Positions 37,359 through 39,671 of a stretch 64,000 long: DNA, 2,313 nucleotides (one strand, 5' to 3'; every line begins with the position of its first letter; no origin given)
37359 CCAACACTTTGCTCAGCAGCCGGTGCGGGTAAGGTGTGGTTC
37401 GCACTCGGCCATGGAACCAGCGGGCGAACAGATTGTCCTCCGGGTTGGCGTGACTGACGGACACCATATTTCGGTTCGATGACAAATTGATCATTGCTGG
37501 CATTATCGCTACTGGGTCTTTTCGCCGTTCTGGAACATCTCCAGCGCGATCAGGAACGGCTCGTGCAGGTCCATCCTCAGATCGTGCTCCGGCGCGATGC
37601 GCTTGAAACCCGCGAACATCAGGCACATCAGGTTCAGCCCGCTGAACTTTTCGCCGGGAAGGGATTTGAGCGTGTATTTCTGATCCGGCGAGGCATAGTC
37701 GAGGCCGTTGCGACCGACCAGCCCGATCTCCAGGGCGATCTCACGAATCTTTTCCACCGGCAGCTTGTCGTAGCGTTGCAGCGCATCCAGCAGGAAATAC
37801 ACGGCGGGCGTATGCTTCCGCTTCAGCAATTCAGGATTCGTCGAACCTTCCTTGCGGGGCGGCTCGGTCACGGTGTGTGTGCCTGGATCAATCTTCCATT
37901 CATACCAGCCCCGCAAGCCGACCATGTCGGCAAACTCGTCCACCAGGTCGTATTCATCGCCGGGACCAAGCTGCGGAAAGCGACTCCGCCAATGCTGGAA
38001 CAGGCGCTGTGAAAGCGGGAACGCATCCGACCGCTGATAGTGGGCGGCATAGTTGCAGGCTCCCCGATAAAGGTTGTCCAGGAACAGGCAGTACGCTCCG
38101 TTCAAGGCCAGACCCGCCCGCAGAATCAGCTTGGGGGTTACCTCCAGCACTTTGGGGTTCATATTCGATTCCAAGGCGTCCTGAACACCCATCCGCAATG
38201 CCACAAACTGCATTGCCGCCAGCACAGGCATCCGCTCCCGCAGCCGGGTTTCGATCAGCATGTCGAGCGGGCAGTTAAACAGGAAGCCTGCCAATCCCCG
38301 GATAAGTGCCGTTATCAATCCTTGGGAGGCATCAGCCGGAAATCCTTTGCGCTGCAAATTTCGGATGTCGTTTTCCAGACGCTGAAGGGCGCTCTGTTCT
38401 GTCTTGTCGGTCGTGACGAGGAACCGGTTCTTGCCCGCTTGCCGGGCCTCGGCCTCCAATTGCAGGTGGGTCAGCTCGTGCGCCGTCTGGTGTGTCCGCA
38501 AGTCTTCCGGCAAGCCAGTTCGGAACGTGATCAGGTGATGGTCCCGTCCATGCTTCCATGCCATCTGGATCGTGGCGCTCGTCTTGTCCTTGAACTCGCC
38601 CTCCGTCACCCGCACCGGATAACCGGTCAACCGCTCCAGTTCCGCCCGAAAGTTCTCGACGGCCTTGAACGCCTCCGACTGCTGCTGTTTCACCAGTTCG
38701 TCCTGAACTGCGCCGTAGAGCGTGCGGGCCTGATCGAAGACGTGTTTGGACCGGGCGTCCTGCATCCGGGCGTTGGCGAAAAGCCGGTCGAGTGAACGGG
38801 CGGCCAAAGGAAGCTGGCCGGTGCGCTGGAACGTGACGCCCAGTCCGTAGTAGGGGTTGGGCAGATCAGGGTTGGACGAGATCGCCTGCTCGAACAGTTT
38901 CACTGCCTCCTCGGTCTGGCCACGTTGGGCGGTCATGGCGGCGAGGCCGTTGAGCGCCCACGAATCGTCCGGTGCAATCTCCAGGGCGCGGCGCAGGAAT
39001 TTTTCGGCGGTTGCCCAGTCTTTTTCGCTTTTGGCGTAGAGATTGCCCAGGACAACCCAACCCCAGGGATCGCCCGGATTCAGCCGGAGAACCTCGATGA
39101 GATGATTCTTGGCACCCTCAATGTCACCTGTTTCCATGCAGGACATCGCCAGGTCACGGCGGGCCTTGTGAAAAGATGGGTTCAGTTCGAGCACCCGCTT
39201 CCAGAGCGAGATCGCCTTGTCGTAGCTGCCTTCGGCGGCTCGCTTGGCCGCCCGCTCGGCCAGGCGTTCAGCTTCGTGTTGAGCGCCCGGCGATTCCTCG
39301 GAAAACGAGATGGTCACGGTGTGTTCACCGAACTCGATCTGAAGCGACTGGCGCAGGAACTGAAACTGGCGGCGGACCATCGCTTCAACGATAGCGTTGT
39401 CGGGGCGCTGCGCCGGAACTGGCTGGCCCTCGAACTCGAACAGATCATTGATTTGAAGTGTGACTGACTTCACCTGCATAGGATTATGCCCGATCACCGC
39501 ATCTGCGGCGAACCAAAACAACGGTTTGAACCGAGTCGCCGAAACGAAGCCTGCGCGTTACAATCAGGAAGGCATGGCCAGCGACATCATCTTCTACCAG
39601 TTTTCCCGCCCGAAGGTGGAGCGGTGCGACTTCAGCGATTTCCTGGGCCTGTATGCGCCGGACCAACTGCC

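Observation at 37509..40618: Second copy of the ~170-aa protein, again flanked by HExxH proteins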

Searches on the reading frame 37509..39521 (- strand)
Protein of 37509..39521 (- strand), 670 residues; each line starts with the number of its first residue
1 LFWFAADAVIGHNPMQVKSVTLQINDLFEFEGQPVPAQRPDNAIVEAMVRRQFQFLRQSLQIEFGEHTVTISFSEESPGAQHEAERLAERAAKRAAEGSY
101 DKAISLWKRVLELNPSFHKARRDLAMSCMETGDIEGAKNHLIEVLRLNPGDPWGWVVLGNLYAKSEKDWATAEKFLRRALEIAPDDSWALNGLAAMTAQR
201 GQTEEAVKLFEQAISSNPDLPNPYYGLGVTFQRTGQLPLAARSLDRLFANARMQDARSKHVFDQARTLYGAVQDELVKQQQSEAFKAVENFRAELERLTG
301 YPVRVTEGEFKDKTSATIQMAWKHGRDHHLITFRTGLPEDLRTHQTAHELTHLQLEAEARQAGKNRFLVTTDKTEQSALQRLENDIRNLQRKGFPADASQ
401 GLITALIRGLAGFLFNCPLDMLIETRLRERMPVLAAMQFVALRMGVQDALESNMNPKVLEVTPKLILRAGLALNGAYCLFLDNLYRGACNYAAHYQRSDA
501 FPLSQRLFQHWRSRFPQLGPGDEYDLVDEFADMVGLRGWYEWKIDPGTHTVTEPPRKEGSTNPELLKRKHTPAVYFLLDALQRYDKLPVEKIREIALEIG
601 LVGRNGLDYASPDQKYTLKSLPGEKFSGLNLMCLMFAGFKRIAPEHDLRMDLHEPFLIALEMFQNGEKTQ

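Call 4: search_protein_families(library=pfam, proteins=[window:37509-39521:-], max_evalue=0.1)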
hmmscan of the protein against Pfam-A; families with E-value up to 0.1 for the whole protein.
window:37509-39521:- (670 aa): 28 families (the best 25 are shown)
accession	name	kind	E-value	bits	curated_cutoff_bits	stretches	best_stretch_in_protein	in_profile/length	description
PF14559.12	TPR_19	-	1.2e-20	74.1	25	3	96-152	3-59/68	Tetratricopeptide repeat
PF13414.12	TPR_11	-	1.4e-20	73.1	26.8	3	199-235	6-42/42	TPR repeat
PF07719.23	TPR_2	-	1.6e-18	65.6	27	3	189-219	3-33/34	Tetratricopeptide repeat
PF13428.12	TPR_14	-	5.2e-18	64.2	23.5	3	152-195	1-43/44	Tetratricopeptide repeat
PF13431.12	TPR_17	-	3e-17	61.8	24.4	2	176-207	2-33/34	Tetratricopeptide repeat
PF00515.34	TPR_1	-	6.7e-17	61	27.8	2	94-117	11-34/34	Tetratricopeptide repeat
PF13432.12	TPR_16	-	1.1e-12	48.6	32.7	3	130-186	9-64/65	Tetratricopeptide repeat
PF13424.12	TPR_12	-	2.5e-12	47.2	30.1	1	158-215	9-73/77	Tetratricopeptide repeat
PF13181.12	TPR_8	-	2.5e-11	43.2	25.7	0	155-186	4-34/34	Tetratricopeptide repeat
PF13371.12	TPR_9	-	3.6e-10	40.1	35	2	161-220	4-62/73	Tetratricopeptide repeat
PF13176.12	TPR_7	-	1.1e-09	38.1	27.9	1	156-186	3-32/36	Tetratricopeptide repeat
PF24575.1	TPR_Slam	-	1.9e-08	35.1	35.2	1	91-140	54-103/104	Surface lipoprotein assembly modifier, N-terminal TPR repeats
PF13174.12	TPR_6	-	5.8e-08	33.3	26.3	0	197-219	9-32/33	Tetratricopeptide repeat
PF13374.12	TPR_10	-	2.5e-07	30.9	27.5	1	188-215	3-30/42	Tetratricopeptide repeat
PF23914.1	TPR_CcmH_CycH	-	2.6e-06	27.8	42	1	145-249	43-149/158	Cytochrome c-type biogenesis protein H TPR domain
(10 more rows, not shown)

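Call 8: search_protein_families(library=ncbifam, proteins=[window:37509-39521:-], max_evalue=0.1)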
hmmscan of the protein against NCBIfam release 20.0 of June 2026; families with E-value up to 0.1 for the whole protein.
window:37509-39521:- (670 aa): 29 families (the best 25 are shown)
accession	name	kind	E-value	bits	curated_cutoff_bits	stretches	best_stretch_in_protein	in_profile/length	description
TIGR02917.1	PEP_TPR_lipo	equivalog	2.6e-16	58.7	312.2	2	99-253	446-599/899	XrtA/PEP-CTERM system TPR-repeat protein PrsT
NF040959.1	MamA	equivalog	8.4e-14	51.5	200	1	88-246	41-198/204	magnetosome protein MamA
TIGR02521.1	type_IV_pilW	equivalog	3.7e-12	46.3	154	1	118-252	31-166/234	type IV pilus biogenesis/stability protein PilW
NF052415.1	T3SS_chap_SctY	equivalog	9e-11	42.2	70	3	99-180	21-104/106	type III secretion apparatus assembly chaperone SctY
TIGR02552.1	LcrH_SycD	equivalog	1.7e-09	37.5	104.8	2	190-263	55-127/136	SycD/LcrH family type III secretion system chaperone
TIGR03939.1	PGA_TPR_OMP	equivalog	1.5e-08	33.3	366.65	2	165-296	98-229/800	poly-beta-1,6 N-acetyl-D-glucosamine export porin PgaA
NF008520.0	PRK11447.1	equivalog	2.3e-08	32.3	858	1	164-251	472-559/1157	cellulose synthase complex outer membrane protein BcsC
NF033920.0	C39_PA2778_fam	equivalog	6e-08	32.4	150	1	135-217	173-254/255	PA2778 family cysteine peptidase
NF033762.1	social_mot_Tgl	equivalog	1.4e-07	31.1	225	1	121-214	34-127/252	social motility TPR repeat lipoprotein Tgl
NF033758.1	gliding_GltE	equivalog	2.5e-07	30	225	2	165-252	268-355/411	adventurous gliding motility TPR repeat lipoprotein GltE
NF002725.1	PRK02603.1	equivalog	3.9e-07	30.2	143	1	162-238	44-123/173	photosystem I assembly protein Ycf3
TIGR00540.1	TPR_hemY_coli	hypoth_equivalog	1.1e-06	27.7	142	1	141-213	315-385/385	heme biosynthesis-associated TPR protein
NF047558.1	TPR_END_plus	domain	5.2e-06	26.3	32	1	192-219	4-31/56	TPR end-of-group domain-containing protein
NF008391.2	PRK11189.1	equivalog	5.9e-06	26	250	1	97-196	112-209/297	lipoprotein NlpI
TIGR00990.1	3a0801s09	subfamily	7.8e-06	24.8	757.25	1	164-213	519-568/615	mitochondrial import receptor subunit TOM70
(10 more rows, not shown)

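Call 9: search_protein_families(library=padloc, proteins=[window:37509-39521:-], max_evalue=0.1)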
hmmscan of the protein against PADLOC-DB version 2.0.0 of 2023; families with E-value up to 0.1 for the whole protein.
window:37509-39521:- (670 aa): 4 families
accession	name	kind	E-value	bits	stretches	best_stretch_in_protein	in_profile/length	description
PDLC04480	PDC-M16B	-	2.4e-06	24.5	1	125-215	194-285/472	-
PDLC04488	PDC-M16B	-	0.0003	17.6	1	90-199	230-344/634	-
PDLC04481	PDC-M16B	-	0.00043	17.1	1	126-168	188-230/471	-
PDLC04781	PDC-M71B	-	0.022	11.5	1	165-214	361-410/515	-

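Call 10: search_protein_families(library=phrogs, proteins=[window:37509-39521:-], max_evalue=0.1)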
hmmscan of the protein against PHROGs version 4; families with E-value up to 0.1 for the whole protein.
window:37509-39521:- (670 aa): 2 families
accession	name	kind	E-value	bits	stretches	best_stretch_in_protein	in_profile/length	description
phrog_7590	-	unknown function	9.9e-10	39.6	1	88-225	59-195/234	-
phrog_24039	-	unknown function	0.0024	17.3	1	90-211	556-677/780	-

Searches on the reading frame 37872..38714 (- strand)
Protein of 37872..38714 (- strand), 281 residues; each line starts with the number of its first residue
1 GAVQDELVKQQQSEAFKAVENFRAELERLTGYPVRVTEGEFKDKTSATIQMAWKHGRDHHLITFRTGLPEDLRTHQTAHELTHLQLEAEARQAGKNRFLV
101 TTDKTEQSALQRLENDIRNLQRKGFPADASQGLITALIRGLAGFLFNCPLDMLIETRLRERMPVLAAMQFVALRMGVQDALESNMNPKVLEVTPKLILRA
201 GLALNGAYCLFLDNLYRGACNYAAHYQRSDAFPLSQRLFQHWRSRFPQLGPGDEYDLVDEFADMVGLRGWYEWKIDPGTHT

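Call 86: search_protein_families(library=pfam, alignment_id=A5, max_evalue=0.1)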
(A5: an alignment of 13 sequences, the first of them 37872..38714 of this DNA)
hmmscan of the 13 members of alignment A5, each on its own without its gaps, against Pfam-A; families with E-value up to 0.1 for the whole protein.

A. member 1, window:37872-38714:- (281 aa): 0 families

B. families by the number of members that match (of 13 scanned): 3 families
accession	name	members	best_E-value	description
PF13699.11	eCIS_core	1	0.033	eCIS core domain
PF21474.3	DNApolII_N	1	0.067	DNA polymerase II, N-terminal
PF18103.7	SH3_11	1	0.094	Retroviral integrase C-terminal SH3 domain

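Call 87: search_solved_structures(query=A5, max_evalue=10)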
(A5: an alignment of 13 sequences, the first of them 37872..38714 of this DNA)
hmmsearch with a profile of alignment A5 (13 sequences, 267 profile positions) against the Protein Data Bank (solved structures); distinct sequences matched with E-value up to 10: 6.
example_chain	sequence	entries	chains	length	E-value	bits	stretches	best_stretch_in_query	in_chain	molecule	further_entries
2x8x_X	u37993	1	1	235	0.0037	19.8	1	95-190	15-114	TLR1789 PROTEIN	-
2n6z_A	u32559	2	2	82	0.12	14.8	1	217-265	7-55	HMWP2 nonribosomal peptide synthetase | Siderophore yersiniabactin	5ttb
2n6y_A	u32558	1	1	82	0.18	14.3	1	217-265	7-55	HMWP2 nonribosomal peptide synthetase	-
6wn5_A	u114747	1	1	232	0.19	14.2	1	101-183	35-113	Transcriptional regulator HdfR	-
8tri_A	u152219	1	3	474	1.2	11.5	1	15-69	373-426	Cadherin-23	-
9e5c_5p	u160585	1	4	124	1.7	11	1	81-142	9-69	Dynein light chain, putative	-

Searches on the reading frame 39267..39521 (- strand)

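Call 25: search_protein_families(library=pfam, proteins=[window:39267-39521:-], max_evalue=1)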
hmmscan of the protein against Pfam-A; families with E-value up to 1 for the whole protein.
window:39267-39521:- (85 aa): 3 families
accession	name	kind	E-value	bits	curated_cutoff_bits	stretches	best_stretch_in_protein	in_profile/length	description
PF17726.7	DpnI_C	-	0.00036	21.1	23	1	19-66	18-64/70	Dam-replacing HTH domain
PF25653.1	HMG-CoA_red_N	-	0.099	13.6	27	1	10-78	39-103/115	Hydroxymethylglutaryl-CoA reductase, N-terminal domain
PF23995.1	DUF7313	-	0.16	12.5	27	1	15-39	84-108/146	Domain of unknown function (DUF7313)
